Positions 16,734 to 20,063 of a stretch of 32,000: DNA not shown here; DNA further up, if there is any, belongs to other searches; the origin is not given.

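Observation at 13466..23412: Mop-type aldehyde oxidoreductase wired to a Coo/FHL-style energy-converting [NiFe]-hydrogenase: candidate 'aldehyde hydrogenlyase'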

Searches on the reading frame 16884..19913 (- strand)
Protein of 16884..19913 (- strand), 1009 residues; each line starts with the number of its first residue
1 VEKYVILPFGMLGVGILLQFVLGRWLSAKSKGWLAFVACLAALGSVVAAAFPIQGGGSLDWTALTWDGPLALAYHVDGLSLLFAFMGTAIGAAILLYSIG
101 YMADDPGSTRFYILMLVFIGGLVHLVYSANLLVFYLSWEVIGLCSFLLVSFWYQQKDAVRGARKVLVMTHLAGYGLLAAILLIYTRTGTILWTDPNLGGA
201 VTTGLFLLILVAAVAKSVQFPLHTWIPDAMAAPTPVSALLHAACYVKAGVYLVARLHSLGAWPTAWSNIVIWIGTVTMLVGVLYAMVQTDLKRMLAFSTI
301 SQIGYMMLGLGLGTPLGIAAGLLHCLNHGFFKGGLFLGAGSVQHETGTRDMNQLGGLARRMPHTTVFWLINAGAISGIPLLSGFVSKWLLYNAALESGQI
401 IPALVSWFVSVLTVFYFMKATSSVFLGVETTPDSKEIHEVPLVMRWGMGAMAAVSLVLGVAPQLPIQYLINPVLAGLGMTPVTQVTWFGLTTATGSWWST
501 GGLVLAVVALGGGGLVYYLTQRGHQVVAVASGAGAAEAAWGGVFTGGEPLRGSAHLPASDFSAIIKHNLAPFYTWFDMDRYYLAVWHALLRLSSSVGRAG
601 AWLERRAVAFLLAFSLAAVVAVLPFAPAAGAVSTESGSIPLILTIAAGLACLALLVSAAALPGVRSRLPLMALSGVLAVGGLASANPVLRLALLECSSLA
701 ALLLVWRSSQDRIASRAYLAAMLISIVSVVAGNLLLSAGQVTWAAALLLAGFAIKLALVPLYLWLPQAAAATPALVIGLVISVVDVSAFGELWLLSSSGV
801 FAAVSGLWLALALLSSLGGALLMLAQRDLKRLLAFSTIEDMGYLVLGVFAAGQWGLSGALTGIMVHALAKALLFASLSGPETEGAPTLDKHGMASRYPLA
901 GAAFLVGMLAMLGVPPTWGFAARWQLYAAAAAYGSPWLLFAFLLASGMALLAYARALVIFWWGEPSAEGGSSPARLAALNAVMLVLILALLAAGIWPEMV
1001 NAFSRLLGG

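Call 4: search_protein_families(library=pfam, proteins=[window:16884-19913:-])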
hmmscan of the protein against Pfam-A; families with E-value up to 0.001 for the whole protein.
window:16884-19913:- (1009 aa): 2 families
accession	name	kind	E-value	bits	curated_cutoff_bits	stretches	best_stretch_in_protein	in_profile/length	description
PF00361.26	Proton_antipo_M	-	2.1e-105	352.5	21.5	2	128-413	1-294/294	NADH:quinone oxidoreductase/Mrp antiporter, TM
PF00662.26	Proton_antipo_N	-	4.5e-12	46.1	24.5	1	70-112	9-51/51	NADH-Ubiquinone oxidoreductase (complex I), chain 5 N-terminus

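Call 5: search_protein_families(library=ncbifam, proteins=[window:16884-19913:-])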
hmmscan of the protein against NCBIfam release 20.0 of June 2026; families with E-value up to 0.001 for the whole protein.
window:16884-19913:- (1009 aa): 75 families (the best 25 are shown)
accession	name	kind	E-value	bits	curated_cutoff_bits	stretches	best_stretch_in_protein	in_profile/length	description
NF005141.0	PRK06590.1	equivalog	7.5e-120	401.7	556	2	14-472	14-474/615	NADH-quinone oxidoreductase subunit L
NF009288.0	PRK12648.1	equivalog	3.6e-117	392.7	1104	2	16-529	14-532/954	monovalent cation/H+ antiporter subunit A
NF006419.0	PRK08668.1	equivalog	1.2e-116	390.9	617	2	24-594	18-583/613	NADH dehydrogenase subunit M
TIGR01974.1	NDH_I_L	subfamily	1.9e-114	383.9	407.5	2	70-467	74-484/630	NADH-quinone oxidoreductase subunit L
NF005097.0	PRK06525.1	equivalog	3e-112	375.8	430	2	20-457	17-470/480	hydrogenase 4 subunit D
NF009287.0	PRK12647.1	equivalog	3.7e-112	376.3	937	2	21-531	19-529/773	putative monovalent cation/H+ antiporter subunit A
TIGR00940.1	2a6301s01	subfamily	8.5e-100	335.2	920.45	2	23-491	19-522/793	monovalent cation:proton antiporter subunit A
NF006240.0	PRK08376.1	subfamily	1.3e-99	334.5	662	2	69-475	81-505/521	putative monovalent cation/H+ antiporter subunit D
NF009290.0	PRK12650.1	equivalog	3.1e-99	333.2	980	2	14-493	12-504/966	DUF4040 family protein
NF005086.0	PRK06521.1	equivalog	1.2e-97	328.1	667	2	37-526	39-558/669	hydrogenase 4 subunit B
NF009285.0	PRK12645.1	equivalog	7.4e-97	325.5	1028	2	18-483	17-514/804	Na+/H+ antiporter subunit A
NF009289.0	PRK12649.1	equivalog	1.1e-95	321.7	1117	2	30-493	31-518/789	putative monovalent cation/H+ antiporter subunit A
NF005626.0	PRK07376.1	equivalog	3.1e-93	313.3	963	2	66-427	79-456/675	NAD(P)H-quinone oxidoreductase subunit 5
NF006236.0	PRK08375.1-1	equivalog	2e-91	307.4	663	2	28-468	30-487/493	putative monovalent cation/H+ antiporter subunit D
NF009284.0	PRK12644.1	equivalog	2.2e-86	290.9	962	2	58-530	52-532/975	Na+/H+ antiporter subunit A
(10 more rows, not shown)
